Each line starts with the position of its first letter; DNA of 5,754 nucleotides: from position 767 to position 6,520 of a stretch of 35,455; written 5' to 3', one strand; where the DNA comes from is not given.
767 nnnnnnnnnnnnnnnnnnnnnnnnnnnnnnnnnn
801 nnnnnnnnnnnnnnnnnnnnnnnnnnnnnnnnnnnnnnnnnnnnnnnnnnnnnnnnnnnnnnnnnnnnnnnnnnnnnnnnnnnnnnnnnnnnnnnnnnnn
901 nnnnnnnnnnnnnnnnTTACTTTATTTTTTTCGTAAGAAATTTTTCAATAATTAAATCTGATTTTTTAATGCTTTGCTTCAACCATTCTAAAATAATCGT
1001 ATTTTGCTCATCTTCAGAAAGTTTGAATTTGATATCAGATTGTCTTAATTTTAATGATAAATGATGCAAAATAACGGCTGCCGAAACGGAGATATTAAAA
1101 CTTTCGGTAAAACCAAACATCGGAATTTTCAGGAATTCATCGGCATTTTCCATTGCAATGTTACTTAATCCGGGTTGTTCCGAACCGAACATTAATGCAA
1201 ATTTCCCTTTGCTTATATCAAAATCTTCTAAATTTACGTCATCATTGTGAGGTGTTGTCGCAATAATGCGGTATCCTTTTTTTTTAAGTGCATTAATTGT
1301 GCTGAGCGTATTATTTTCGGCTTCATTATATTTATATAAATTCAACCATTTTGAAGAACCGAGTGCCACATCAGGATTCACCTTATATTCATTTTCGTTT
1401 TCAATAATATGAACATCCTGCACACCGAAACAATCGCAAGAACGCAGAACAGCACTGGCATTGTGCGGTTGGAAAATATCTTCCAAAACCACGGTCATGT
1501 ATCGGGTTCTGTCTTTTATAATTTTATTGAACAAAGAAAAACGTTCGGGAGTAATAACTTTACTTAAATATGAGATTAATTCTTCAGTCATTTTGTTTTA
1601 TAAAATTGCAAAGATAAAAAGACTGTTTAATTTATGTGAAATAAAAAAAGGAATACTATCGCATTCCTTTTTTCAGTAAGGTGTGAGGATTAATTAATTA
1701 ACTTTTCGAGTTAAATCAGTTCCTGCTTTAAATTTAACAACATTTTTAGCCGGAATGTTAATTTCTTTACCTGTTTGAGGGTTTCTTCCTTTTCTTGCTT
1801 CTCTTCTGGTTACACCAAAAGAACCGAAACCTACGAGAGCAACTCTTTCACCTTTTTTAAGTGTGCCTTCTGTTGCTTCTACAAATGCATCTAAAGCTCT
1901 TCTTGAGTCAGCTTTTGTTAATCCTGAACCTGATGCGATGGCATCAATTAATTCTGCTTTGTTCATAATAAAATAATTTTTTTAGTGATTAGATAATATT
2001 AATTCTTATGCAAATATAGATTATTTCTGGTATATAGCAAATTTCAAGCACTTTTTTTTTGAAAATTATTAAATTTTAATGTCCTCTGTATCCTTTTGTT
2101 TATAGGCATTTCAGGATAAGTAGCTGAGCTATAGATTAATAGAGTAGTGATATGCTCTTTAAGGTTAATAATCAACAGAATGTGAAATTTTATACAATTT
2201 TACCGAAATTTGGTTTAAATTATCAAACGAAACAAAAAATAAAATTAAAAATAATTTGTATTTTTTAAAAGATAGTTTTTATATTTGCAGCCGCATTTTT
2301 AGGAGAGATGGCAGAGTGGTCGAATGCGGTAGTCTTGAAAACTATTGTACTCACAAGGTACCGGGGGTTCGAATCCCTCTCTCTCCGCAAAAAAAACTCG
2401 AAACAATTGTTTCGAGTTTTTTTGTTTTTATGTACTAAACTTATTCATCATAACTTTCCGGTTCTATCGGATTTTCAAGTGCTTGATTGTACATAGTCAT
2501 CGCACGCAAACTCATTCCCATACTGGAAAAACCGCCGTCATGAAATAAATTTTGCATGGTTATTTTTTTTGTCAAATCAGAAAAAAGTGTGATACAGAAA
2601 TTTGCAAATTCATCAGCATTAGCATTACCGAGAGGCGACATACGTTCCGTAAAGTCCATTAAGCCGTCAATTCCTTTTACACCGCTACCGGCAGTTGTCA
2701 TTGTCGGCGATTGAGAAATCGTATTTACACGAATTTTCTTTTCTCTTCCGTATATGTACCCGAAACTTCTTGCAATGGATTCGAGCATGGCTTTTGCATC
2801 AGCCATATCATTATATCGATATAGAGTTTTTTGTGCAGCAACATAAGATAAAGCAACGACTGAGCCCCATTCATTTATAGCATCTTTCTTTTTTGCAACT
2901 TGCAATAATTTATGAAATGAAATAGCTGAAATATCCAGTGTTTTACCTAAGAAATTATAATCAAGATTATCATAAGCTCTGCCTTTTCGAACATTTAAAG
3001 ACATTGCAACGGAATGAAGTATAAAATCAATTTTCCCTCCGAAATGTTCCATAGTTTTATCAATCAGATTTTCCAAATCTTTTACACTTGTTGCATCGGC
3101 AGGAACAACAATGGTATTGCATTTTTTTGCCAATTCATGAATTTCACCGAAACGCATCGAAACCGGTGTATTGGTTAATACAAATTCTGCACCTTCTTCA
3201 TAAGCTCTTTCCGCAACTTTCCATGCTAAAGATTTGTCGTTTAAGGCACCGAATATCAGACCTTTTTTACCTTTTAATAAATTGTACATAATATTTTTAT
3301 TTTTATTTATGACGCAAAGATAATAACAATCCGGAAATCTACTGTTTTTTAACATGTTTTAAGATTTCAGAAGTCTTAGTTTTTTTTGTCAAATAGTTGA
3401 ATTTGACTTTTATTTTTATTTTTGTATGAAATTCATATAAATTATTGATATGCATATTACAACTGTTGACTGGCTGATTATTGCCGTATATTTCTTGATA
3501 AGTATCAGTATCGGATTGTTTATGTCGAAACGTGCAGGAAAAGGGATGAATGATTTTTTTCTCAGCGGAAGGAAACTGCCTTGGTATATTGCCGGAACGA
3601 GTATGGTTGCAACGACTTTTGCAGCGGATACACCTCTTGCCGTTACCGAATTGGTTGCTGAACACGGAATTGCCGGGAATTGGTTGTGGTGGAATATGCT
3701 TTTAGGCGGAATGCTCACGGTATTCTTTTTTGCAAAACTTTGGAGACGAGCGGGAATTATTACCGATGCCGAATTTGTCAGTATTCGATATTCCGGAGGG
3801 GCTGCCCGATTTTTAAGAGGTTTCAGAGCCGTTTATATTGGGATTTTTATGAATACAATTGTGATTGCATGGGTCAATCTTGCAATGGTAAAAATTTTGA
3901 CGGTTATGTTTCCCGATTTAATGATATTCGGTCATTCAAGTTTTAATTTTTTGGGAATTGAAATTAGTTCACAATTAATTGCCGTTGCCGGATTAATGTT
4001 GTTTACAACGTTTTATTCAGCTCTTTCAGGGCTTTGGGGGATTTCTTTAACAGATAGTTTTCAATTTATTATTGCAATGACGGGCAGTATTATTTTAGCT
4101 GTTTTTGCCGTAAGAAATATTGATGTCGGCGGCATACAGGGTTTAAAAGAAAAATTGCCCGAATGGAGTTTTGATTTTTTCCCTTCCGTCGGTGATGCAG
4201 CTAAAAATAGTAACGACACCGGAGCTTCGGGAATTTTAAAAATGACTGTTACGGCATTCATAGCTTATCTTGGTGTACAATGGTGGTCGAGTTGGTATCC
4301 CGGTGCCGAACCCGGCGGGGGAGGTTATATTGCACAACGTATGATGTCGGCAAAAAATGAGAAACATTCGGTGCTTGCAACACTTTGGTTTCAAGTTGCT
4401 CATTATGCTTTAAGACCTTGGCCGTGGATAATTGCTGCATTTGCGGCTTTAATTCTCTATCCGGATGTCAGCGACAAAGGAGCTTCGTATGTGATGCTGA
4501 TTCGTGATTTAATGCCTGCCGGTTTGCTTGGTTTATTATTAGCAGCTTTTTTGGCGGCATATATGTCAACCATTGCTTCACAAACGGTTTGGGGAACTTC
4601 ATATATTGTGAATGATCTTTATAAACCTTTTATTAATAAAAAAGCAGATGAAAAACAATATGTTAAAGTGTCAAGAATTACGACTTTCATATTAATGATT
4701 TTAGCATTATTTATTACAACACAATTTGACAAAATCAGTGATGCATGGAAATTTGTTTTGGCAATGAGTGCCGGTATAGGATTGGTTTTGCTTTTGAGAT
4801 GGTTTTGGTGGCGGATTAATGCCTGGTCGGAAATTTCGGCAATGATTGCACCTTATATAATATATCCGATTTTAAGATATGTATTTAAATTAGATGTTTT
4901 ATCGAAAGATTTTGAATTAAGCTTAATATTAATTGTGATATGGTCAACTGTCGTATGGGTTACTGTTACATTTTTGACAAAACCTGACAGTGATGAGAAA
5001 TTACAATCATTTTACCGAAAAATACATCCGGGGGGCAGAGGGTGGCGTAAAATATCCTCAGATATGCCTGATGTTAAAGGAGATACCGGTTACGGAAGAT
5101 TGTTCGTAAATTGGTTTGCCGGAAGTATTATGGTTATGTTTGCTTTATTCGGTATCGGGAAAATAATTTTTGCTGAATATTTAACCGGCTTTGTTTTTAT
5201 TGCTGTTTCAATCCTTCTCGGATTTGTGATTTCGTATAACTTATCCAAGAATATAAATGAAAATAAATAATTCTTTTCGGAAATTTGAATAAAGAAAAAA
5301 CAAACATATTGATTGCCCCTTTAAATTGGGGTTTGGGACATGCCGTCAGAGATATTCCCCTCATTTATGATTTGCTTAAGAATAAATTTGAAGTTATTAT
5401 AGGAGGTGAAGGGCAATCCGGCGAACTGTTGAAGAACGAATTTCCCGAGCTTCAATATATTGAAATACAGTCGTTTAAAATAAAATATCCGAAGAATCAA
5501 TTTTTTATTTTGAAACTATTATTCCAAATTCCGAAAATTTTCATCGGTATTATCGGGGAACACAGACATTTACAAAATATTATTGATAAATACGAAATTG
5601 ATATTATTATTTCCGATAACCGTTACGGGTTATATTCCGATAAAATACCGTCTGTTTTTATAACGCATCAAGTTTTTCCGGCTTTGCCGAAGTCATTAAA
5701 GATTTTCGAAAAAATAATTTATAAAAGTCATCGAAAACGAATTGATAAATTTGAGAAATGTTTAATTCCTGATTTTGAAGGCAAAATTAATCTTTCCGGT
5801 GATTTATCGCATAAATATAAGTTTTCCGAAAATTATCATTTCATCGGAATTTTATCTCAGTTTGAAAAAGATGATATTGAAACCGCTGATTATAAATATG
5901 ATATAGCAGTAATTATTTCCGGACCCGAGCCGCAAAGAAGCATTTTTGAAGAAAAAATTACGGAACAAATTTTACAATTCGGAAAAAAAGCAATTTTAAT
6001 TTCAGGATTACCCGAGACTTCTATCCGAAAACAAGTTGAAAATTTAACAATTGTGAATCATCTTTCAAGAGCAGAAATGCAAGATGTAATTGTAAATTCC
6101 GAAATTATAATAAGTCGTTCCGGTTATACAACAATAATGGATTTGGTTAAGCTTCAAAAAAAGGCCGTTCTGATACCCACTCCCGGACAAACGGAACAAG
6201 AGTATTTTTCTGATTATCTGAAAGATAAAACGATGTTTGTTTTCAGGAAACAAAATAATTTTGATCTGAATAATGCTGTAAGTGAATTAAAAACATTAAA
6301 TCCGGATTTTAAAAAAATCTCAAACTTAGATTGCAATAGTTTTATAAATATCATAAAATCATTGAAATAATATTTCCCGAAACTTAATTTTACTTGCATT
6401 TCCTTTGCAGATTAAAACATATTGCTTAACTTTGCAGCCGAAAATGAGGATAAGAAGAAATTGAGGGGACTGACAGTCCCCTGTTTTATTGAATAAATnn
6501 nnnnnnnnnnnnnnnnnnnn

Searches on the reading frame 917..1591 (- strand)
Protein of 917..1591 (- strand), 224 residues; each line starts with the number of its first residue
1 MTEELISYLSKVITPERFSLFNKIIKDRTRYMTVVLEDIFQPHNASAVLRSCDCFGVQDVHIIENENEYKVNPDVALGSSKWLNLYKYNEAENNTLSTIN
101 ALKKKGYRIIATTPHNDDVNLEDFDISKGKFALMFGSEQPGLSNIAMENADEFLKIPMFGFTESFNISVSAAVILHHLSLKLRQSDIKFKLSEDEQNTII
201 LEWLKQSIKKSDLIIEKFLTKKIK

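Call 22: search_protein_families(library=pfam, proteins=[window:917-1591:-], max_evalue=0.001)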
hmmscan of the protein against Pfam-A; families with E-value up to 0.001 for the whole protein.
window:917-1591:- (224 aa): 1 family
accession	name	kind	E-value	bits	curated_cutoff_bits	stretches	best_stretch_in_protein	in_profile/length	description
PF00588.24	SpoU_methylase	-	1.8e-33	116.1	29.7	1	32-176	2-142/142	SpoU rRNA Methylase family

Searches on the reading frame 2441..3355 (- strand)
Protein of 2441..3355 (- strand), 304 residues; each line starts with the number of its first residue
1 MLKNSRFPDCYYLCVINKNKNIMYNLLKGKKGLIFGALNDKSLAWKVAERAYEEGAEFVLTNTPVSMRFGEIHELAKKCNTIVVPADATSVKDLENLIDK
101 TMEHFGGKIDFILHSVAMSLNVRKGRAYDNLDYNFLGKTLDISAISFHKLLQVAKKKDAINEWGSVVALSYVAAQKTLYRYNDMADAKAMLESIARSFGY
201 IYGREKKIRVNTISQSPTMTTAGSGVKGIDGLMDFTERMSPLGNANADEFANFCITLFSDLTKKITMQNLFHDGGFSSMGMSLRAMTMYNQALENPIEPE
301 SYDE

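Call 22: search_protein_families(library=pfam, proteins=[window:2441-3355:-], max_evalue=0.001)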
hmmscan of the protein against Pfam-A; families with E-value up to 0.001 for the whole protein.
window:2441-3355:- (304 aa): 2 families
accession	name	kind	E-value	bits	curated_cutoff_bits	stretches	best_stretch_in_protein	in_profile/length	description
PF13561.12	adh_short_C2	-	3.2e-54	184.5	27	1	36-277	1-236/236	Enoyl-(Acyl carrier protein) reductase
PF00106.31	adh_short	-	3e-08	33.8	26.6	1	43-221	12-185/195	short chain dehydrogenase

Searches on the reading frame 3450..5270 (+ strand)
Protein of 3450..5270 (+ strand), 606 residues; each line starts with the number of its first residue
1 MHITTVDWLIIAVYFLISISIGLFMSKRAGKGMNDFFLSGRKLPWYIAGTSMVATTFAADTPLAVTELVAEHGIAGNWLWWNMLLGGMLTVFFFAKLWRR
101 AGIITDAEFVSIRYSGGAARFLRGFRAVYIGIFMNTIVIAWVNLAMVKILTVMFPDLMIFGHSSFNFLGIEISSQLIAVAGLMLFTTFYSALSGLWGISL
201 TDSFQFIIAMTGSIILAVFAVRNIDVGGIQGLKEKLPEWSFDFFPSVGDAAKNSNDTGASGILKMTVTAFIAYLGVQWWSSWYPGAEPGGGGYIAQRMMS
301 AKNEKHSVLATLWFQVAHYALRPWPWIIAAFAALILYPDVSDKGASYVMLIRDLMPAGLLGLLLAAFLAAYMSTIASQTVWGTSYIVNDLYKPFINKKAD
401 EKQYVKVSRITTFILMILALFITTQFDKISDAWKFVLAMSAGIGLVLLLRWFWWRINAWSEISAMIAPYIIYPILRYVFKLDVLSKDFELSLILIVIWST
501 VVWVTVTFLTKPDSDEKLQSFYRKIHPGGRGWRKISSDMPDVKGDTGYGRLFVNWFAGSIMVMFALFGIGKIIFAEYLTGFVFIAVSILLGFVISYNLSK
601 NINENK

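Call 22: search_protein_families(library=pfam, proteins=[window:3450-5270:+], max_evalue=0.001)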
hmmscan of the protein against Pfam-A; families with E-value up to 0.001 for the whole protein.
window:3450-5270:+ (606 aa): 1 family
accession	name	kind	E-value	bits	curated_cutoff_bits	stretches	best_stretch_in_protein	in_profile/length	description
PF00474.23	SSF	-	5.1e-35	121.6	22.8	1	36-466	1-404/406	Sodium:solute symporter family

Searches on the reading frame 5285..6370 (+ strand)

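Call 22: search_protein_families(library=pfam, proteins=[window:5285-6370:+], max_evalue=0.001)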
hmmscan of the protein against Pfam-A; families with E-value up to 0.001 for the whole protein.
window:5285-6370:+ (361 aa): 2 families
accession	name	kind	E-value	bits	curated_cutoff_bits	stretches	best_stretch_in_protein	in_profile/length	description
PF04101.22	Glyco_tran_28_C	-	2.3e-11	44.4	22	1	262-337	62-142/166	Glycosyltransferase family 28 C-terminal domain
PF13528.12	Glyco_trans_1_3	-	5.1e-10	39.5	25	1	224-328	208-311/322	Glycosyl transferase family 1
